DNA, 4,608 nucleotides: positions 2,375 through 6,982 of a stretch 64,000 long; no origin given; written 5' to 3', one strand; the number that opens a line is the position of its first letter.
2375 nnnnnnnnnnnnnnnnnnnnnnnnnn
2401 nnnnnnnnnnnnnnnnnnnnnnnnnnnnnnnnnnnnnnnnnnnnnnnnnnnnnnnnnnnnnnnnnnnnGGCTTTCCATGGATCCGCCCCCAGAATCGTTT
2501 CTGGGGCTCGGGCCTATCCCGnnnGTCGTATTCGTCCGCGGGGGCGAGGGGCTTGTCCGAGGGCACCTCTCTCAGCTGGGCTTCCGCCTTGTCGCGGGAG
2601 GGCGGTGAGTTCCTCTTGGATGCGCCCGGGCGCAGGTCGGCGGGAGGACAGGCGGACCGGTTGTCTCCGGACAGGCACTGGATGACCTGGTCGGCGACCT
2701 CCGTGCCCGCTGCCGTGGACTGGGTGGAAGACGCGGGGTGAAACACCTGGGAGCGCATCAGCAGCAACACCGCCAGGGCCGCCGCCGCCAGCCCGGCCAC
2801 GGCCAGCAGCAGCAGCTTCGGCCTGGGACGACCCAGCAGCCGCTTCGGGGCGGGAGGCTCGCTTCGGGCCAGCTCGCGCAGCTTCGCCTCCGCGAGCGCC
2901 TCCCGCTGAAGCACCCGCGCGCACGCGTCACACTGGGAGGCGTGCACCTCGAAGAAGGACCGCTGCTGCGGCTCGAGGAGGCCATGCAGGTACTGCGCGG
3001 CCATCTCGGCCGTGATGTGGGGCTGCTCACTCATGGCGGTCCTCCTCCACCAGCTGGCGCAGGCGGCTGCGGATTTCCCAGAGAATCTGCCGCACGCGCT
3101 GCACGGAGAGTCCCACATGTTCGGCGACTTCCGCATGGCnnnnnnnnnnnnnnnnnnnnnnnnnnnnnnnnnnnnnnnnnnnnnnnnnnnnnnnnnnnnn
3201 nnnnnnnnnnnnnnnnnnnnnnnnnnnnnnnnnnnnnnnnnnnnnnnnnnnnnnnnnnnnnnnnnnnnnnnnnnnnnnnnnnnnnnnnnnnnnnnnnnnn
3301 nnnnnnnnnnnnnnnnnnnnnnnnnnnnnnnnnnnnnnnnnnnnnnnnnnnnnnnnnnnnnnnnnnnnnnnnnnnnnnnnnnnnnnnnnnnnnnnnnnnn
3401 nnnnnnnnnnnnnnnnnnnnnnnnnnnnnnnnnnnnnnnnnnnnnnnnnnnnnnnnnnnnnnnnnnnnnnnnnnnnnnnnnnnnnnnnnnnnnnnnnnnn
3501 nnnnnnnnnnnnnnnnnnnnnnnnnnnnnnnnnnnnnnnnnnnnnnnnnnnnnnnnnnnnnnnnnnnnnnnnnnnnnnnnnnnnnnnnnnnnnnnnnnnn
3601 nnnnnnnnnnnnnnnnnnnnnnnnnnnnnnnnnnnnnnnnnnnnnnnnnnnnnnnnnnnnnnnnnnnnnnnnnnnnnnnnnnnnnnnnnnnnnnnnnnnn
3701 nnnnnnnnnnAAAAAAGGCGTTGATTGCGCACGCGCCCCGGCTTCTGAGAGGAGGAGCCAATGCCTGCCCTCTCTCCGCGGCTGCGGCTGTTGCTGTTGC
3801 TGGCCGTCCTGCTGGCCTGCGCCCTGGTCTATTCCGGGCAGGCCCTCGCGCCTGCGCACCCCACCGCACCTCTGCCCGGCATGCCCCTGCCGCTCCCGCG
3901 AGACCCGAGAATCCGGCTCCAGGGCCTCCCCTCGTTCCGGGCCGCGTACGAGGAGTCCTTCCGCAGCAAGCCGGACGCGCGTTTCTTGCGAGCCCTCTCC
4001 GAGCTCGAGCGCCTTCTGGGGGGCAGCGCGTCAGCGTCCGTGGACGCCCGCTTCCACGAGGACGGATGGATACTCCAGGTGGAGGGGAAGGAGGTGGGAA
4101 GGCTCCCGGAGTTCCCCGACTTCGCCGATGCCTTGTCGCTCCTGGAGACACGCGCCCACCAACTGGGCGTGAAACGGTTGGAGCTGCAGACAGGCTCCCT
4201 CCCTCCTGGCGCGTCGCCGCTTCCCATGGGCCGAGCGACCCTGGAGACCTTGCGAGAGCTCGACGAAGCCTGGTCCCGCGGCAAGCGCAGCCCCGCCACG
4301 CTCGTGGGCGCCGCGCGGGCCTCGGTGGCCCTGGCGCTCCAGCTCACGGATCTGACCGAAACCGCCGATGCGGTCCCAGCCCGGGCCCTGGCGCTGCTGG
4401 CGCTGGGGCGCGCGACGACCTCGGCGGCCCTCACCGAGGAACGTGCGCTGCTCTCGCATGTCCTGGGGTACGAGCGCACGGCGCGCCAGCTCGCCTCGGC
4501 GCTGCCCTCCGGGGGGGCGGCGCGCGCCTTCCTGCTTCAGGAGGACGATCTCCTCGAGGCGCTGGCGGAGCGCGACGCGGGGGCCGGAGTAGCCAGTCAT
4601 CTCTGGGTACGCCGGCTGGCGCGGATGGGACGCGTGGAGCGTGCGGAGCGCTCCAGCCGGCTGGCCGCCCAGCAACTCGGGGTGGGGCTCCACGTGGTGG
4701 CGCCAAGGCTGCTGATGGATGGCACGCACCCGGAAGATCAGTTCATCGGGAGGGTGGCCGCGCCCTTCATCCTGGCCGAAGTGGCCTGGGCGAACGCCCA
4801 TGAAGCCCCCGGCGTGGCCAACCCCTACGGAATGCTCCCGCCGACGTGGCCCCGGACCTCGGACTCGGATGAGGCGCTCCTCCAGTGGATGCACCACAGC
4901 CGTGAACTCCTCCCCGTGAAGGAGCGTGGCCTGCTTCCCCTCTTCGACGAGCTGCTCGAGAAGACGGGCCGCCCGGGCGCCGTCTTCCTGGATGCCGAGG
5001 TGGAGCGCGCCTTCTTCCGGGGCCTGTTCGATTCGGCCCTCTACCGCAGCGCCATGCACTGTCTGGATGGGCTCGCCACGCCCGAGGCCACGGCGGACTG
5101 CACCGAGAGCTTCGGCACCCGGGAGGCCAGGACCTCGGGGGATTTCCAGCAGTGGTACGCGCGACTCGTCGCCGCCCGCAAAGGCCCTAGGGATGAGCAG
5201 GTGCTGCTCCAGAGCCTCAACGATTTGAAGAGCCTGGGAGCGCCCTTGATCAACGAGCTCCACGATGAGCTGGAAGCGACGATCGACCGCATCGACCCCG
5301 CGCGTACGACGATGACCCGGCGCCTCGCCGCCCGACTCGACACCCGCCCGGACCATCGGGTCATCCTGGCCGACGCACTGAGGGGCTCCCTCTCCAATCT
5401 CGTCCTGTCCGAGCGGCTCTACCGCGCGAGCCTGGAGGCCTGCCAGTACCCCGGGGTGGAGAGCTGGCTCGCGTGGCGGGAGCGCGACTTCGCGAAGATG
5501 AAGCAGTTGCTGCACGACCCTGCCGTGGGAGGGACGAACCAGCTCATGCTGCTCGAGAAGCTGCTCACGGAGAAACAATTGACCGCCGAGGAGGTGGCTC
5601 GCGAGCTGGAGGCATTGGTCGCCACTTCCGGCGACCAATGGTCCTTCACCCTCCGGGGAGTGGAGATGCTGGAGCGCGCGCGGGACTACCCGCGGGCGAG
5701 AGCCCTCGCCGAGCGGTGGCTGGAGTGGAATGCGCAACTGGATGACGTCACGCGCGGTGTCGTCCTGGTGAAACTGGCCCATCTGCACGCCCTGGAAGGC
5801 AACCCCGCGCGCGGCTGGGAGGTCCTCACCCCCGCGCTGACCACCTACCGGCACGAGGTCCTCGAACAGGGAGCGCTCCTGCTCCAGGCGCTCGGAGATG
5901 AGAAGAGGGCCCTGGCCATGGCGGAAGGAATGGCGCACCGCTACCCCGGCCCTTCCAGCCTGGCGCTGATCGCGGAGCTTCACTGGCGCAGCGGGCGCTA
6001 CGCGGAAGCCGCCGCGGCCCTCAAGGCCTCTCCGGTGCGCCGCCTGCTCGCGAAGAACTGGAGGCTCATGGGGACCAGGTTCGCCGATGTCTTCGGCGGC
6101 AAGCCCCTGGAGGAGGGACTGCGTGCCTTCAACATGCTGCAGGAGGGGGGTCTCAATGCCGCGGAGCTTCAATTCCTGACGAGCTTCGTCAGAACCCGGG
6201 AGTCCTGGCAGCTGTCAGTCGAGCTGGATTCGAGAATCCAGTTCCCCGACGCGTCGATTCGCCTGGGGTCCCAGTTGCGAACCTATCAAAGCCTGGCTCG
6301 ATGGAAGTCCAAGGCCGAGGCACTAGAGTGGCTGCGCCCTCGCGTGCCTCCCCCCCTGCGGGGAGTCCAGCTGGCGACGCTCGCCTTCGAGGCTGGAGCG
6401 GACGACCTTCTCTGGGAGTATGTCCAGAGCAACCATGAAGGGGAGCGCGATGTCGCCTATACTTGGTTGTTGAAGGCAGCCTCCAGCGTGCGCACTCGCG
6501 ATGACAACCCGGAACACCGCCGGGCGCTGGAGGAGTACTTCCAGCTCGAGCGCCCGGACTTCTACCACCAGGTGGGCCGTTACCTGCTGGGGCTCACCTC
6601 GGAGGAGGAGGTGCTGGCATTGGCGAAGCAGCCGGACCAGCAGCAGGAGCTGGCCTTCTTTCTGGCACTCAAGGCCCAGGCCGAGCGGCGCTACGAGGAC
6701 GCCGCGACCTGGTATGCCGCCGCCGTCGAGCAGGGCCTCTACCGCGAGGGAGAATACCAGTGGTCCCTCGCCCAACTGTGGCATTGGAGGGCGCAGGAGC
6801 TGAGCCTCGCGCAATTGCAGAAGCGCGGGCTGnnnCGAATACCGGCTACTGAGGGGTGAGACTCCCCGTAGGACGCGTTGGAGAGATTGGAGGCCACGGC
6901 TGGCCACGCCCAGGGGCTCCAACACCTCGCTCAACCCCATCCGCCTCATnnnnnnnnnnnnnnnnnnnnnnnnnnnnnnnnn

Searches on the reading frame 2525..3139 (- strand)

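Call 79: search_protein_families(library=pfam, proteins=[window:2525-3139:-], max_evalue=1)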
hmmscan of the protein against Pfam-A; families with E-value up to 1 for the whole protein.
window:2525-3139:- (205 aa): 3 families
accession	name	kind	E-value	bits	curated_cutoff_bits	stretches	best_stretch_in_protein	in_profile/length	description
PF13490.11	zf-HC2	-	0.0012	19.4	22.2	1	47-74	8-35/35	Putative zinc-finger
PF24292.1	DUF7479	-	0.036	14.6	27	1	61-90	24-53/60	Domain of unknown function (DUF7479)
PF18912.6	DZR_2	-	0.12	12.6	27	0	13-39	10-36/56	Double zinc ribbon domain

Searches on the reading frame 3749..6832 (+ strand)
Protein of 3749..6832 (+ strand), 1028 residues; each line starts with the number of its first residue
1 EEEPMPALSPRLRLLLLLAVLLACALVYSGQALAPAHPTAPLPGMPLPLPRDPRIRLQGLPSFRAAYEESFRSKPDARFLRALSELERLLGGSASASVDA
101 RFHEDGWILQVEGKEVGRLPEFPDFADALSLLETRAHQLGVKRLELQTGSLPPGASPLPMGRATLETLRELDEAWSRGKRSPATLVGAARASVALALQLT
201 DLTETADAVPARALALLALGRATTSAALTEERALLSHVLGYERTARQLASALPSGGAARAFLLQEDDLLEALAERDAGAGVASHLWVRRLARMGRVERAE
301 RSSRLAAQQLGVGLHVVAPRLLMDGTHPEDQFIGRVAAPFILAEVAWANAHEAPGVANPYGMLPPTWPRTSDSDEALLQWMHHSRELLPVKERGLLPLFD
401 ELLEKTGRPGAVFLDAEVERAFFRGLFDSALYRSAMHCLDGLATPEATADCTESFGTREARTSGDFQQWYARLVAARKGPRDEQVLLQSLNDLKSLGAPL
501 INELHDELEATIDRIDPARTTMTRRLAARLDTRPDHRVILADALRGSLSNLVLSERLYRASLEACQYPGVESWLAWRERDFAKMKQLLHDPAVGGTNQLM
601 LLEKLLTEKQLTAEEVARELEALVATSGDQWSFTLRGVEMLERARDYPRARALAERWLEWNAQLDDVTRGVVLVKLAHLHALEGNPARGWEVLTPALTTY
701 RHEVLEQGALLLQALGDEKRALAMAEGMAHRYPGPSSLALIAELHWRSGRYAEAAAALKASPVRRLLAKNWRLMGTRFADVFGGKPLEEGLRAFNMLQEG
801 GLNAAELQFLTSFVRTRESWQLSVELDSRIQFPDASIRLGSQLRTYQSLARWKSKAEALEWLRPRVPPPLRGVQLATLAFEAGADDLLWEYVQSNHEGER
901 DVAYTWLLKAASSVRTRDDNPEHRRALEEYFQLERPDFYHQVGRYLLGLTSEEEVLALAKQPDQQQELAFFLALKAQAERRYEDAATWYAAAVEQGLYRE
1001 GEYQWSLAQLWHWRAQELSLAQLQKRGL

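Call 7: search_protein_families(library=pfam, proteins=[window:3749-6832:+], max_evalue=0.01)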
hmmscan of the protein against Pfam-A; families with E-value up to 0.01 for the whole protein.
window:3749-6832:+ (1028 aa): 1 family
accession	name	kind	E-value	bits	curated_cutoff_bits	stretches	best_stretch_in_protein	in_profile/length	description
PF05800.16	GvpO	-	0.0033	17.8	25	0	75-122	15-62/94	Gas vesicle synthesis protein GvpO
